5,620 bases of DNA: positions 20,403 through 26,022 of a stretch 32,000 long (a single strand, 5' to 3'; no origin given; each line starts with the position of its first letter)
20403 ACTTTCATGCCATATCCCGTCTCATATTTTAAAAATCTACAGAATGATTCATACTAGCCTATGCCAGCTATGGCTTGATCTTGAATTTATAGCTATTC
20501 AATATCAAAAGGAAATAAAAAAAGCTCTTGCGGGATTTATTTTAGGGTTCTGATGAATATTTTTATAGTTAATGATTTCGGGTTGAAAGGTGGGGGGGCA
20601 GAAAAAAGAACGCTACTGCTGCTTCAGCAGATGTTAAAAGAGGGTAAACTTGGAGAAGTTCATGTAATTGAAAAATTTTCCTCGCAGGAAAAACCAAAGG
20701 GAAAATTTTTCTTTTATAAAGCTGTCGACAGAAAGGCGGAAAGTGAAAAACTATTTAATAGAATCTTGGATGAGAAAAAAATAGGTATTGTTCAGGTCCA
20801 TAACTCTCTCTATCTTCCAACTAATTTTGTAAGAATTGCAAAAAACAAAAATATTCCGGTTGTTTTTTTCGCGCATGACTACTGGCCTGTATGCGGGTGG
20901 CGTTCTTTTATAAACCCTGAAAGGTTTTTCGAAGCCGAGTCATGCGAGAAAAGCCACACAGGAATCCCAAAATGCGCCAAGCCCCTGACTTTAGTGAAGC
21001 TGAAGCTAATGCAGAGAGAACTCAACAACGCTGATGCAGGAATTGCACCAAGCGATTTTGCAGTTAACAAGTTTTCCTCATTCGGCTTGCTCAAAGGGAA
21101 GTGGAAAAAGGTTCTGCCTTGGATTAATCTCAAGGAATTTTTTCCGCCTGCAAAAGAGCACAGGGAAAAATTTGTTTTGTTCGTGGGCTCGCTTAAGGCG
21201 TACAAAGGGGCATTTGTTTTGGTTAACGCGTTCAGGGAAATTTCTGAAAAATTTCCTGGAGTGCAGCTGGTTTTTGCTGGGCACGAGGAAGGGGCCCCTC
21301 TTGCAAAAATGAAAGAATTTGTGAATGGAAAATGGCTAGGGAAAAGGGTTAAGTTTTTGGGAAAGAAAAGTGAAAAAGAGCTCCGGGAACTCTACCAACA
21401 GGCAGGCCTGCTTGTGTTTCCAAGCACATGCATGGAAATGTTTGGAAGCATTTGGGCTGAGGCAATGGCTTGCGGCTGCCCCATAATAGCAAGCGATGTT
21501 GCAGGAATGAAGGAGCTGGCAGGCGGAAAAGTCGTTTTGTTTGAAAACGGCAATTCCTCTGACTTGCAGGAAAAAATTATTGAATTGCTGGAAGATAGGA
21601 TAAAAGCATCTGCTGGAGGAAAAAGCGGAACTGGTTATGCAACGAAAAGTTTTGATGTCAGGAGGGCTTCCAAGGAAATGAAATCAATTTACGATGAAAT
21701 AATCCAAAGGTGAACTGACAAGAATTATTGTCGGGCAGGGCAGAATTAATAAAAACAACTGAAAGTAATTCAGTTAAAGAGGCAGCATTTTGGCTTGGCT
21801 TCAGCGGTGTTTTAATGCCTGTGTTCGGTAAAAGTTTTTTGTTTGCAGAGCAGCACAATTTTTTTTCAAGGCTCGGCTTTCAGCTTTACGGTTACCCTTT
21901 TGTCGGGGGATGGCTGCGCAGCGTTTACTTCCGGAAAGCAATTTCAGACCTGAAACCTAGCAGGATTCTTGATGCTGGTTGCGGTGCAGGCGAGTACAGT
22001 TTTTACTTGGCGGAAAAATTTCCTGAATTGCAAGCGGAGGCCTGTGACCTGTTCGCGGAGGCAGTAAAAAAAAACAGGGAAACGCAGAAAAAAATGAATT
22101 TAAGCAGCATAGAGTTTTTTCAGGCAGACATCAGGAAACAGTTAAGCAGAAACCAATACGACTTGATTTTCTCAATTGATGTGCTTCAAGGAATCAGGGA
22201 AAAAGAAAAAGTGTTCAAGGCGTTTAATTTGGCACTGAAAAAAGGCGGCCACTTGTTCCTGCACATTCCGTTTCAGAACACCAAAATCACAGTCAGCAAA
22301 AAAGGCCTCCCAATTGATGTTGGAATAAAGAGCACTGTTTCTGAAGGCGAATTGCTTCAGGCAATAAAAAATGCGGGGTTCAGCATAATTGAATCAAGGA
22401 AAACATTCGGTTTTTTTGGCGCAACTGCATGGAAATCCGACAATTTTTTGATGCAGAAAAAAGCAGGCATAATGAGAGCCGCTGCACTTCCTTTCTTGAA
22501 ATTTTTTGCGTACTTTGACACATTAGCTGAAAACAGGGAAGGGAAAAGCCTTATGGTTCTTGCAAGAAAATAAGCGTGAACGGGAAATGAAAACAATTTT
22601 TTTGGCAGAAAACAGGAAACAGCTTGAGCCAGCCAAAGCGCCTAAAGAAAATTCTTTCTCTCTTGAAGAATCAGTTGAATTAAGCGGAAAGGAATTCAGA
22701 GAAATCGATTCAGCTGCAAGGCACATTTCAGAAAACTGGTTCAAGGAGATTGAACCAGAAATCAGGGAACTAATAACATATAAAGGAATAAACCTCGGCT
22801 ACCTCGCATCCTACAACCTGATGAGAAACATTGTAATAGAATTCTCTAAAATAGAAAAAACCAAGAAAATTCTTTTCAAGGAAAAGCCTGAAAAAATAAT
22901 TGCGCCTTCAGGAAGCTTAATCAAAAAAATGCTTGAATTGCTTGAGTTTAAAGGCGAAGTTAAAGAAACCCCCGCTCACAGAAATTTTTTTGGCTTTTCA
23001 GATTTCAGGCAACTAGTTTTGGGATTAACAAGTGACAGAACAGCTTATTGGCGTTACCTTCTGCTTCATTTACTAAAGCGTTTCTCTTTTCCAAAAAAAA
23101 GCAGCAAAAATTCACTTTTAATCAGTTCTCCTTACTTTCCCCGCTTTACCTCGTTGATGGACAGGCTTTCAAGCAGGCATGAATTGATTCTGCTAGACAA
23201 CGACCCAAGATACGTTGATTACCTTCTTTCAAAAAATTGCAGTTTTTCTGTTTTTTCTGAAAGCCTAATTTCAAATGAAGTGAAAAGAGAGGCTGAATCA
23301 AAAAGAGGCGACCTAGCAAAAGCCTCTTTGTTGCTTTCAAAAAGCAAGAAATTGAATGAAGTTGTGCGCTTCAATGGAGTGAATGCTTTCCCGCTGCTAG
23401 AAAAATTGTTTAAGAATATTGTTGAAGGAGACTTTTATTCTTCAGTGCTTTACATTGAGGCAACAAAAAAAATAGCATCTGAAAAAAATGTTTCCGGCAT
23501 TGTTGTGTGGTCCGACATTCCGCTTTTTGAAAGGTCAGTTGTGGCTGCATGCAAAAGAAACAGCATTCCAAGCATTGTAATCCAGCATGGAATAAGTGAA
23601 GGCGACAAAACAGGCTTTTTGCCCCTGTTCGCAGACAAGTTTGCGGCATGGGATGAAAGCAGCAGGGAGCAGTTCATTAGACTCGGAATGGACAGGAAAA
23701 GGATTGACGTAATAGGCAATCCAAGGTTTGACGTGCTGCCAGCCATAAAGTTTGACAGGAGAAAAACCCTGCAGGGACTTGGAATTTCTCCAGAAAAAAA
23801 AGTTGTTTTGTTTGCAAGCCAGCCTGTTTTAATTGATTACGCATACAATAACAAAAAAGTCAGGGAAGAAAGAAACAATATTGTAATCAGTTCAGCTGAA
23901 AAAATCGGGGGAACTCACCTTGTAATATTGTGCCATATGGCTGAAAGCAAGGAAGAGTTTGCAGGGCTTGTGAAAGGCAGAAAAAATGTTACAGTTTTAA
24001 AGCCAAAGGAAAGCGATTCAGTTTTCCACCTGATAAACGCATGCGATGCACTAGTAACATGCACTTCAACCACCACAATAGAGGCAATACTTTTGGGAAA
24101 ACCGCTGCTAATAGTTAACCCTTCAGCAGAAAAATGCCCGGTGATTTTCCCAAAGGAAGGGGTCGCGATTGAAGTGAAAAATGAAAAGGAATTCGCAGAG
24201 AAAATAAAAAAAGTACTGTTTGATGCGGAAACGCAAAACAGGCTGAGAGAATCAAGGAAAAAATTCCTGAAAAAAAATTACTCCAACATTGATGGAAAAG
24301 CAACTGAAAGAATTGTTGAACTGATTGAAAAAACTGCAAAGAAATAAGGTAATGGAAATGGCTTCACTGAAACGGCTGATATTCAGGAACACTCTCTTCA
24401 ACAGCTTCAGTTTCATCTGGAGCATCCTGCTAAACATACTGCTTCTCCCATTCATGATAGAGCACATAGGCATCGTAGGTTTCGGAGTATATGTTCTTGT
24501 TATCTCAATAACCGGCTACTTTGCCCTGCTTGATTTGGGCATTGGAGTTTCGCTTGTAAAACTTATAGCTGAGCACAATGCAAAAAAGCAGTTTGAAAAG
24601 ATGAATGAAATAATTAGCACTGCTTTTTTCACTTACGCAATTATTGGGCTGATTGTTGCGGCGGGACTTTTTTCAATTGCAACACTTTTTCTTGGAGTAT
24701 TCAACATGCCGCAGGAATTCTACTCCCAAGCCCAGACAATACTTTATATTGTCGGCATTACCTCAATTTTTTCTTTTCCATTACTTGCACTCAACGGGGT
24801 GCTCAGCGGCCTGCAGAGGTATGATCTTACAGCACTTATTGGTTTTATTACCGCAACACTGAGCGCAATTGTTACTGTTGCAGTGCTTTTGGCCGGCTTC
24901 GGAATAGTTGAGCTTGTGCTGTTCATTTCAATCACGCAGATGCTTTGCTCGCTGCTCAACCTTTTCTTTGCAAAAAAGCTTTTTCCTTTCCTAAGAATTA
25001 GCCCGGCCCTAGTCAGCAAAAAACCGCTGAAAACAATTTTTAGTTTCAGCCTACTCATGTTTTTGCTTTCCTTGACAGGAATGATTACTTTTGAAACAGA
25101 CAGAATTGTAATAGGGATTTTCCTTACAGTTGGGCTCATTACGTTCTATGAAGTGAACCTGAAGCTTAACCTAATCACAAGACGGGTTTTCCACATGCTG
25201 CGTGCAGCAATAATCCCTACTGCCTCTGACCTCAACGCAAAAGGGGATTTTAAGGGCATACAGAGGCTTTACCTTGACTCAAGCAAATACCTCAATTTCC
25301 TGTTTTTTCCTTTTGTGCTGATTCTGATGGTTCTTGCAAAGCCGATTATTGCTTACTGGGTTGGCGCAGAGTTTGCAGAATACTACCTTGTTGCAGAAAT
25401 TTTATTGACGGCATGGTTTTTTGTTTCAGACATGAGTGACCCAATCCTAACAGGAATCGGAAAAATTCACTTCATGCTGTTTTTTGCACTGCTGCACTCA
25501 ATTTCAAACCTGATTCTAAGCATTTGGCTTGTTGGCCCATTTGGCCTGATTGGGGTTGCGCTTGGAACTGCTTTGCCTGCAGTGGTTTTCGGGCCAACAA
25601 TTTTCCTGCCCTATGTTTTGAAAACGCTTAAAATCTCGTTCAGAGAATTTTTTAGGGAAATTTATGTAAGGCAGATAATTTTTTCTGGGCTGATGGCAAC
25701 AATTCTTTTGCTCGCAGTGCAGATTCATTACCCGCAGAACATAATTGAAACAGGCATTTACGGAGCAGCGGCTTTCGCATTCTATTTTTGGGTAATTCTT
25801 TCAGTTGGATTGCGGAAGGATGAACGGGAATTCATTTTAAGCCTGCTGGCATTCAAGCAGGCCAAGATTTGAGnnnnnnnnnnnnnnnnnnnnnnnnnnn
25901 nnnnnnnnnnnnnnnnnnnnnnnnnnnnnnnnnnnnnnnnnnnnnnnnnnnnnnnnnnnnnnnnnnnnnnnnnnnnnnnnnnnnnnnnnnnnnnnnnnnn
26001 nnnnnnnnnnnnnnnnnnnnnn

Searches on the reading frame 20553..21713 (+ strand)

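Call 5: search_protein_families(library=pfam, proteins=[window:20553-21713:+], max_evalue=0.01)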
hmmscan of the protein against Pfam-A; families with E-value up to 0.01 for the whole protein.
window:20553-21713:+ (386 aa): 5 families
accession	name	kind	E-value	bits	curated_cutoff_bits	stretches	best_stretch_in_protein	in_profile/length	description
PF00534.26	Glycos_transf_1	-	1.4e-34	119.5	26.4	1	195-354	5-164/172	Glycosyl transferases group 1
PF13692.12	Glyco_trans_1_4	-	3.6e-28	99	27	1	206-348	2-142/142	Glycosyl transferases group 1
PF13439.12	Glyco_transf_4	-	3.2e-10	40.7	28.5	1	14-192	2-167/170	Glycosyltransferase Family 4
PF20706.3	GT4-conflict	-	8.6e-08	32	26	1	199-323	193-320/385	Family 4 Glycosyltransferase in conflict systems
PF13524.12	Glyco_trans_1_2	-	1.5e-06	28.7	25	1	227-359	6-125/144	Glycosyl transferase-like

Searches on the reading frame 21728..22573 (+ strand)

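Call 5: search_protein_families(library=pfam, proteins=[window:21728-22573:+], max_evalue=0.01)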
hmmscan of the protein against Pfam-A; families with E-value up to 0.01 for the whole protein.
window:21728-22573:+ (281 aa): 16 families
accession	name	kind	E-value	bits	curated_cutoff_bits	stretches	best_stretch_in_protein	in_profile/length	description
PF13847.12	Methyltransf_31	-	8.2e-17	61.7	27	1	78-178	5-109/145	Methyltransferase domain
PF08242.18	Methyltransf_12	-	2.2e-15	57.6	30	1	81-176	1-98/98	Methyltransferase domain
PF13649.12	Methyltransf_25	-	1.8e-14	54.6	27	1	80-174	1-97/97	Methyltransferase domain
PF08241.18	Methyltransf_11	-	2.7e-14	54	21.2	1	81-178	1-95/95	Methyltransferase domain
PF13489.12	Methyltransf_23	-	2.8e-14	53.6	27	1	74-222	20-163/164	Methyltransferase domain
PF05175.20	MTS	-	2.7e-11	43.9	23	1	76-149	31-104/170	Methyltransferase small domain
PF03848.20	TehB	-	2e-09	37.6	20.4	1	70-209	24-156/193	Tellurite resistance protein TehB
PF05401.17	NodS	-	2.2e-07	31.4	24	1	74-166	41-129/201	Nodulation protein S (NodS)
PF02353.26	CMAS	-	2.6e-06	27.4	27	1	78-262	64-254/273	Mycolic acid cyclopropane synthetase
PF01209.24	Ubie_methyltran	-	3.4e-06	27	20.1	1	68-178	39-151/233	ubiE/COQ5 methyltransferase family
PF06080.18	DUF938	-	4.1e-06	27.2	27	1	77-192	26-151/202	Protein of unknown function (DUF938)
PF01739.24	CheR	-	2.5e-05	24.2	27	1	92-178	84-173/195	CheR methyltransferase, SAM binding domain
PF05219.18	DREV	-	0.00059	19.5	26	1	71-178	89-186/265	DREV methyltransferase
PF08003.17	Methyltransf_9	-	0.00094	18.7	23.8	1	69-179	108-218/315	Protein of unknown function (DUF1698)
PF13679.12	Methyltransf_32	-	0.0023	18.3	27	1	73-140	22-94/143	Methyltransferase domain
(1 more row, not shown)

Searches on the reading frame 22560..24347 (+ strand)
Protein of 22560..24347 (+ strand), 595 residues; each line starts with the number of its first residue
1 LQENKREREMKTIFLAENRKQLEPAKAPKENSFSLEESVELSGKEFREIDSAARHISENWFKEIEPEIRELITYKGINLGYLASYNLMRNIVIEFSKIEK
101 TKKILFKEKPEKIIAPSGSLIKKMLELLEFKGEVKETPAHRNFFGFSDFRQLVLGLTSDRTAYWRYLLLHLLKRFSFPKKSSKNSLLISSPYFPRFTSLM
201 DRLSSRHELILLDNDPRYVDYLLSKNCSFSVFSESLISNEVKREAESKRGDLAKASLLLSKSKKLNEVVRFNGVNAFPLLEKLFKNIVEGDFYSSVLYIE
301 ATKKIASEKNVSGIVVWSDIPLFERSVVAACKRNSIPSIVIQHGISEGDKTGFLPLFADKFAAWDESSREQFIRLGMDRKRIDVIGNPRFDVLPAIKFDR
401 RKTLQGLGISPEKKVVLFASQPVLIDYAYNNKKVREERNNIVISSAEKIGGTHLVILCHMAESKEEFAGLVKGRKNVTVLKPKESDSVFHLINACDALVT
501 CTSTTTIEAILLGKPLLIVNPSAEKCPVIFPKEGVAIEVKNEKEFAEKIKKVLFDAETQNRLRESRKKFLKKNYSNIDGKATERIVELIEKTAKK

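Call 5: search_protein_families(library=pfam, proteins=[window:22560-24347:+], max_evalue=0.01)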
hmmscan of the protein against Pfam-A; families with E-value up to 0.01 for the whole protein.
window:22560-24347:+ (595 aa): 5 families
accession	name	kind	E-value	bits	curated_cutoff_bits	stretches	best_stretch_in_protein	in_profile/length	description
PF02350.25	Epimerase_2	-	3.1e-12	46.4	30.6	1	363-590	128-347/347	UDP-N-acetylglucosamine 2-epimerase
PF04464.20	Glyphos_transf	-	4.4e-11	42.8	22.1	1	376-591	154-367/367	CDP-Glycerol:Poly(glycerophosphate) glycerophosphotransferase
PF00534.26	Glycos_transf_1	-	2.4e-07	30.9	26.4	1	461-568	59-171/172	Glycosyl transferases group 1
PF04007.18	DUF354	-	0.0045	16.6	22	1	405-522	178-288/349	Protein of unknown function (DUF354)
PF19892.4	DUF6365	-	0.0057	16.1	32.5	0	400-521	162-285/404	Family of unknown function (DUF6365)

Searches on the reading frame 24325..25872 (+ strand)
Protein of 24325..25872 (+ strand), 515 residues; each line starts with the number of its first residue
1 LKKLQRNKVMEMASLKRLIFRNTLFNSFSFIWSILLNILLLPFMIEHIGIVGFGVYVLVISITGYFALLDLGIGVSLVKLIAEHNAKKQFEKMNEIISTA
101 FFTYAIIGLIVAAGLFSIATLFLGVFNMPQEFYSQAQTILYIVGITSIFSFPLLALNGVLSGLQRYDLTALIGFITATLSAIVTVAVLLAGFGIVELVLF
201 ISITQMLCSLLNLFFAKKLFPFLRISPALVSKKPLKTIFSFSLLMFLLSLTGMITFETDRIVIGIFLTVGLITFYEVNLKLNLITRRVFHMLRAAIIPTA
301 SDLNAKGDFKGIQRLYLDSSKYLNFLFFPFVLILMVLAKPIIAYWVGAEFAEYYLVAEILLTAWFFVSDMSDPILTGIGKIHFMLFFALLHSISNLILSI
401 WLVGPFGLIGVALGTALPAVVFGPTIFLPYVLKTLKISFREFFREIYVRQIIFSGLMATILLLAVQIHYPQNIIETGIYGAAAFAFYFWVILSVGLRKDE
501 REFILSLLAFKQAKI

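Call 5: search_protein_families(library=pfam, proteins=[window:24325-25872:+], max_evalue=0.01)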
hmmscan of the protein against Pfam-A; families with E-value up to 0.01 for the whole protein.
window:24325-25872:+ (515 aa): 4 families
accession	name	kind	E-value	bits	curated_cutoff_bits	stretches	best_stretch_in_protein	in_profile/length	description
PF13440.11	Polysacc_synt_3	-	8.3e-16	58.5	23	1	53-353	11-291/293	Polysaccharide biosynthesis protein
PF01943.22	Polysacc_synt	-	9.2e-14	52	28.2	1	20-303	2-273/274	Polysaccharide biosynthesis protein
PF01554.23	MatE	-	1e-11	45.3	24.9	2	41-183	16-158/161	MatE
PF13198.11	DUF4014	-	0.0039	18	23.2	1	313-352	6-45/72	Protein of unknown function (DUF4014)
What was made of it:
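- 24325..25872 (+): Wzx/AglR-type multi-pass protein. It is the only flippase candidate in the window and lies outside the block. Pfam Polysacc_synt_3, Polysacc_synt and MatE (call 5).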
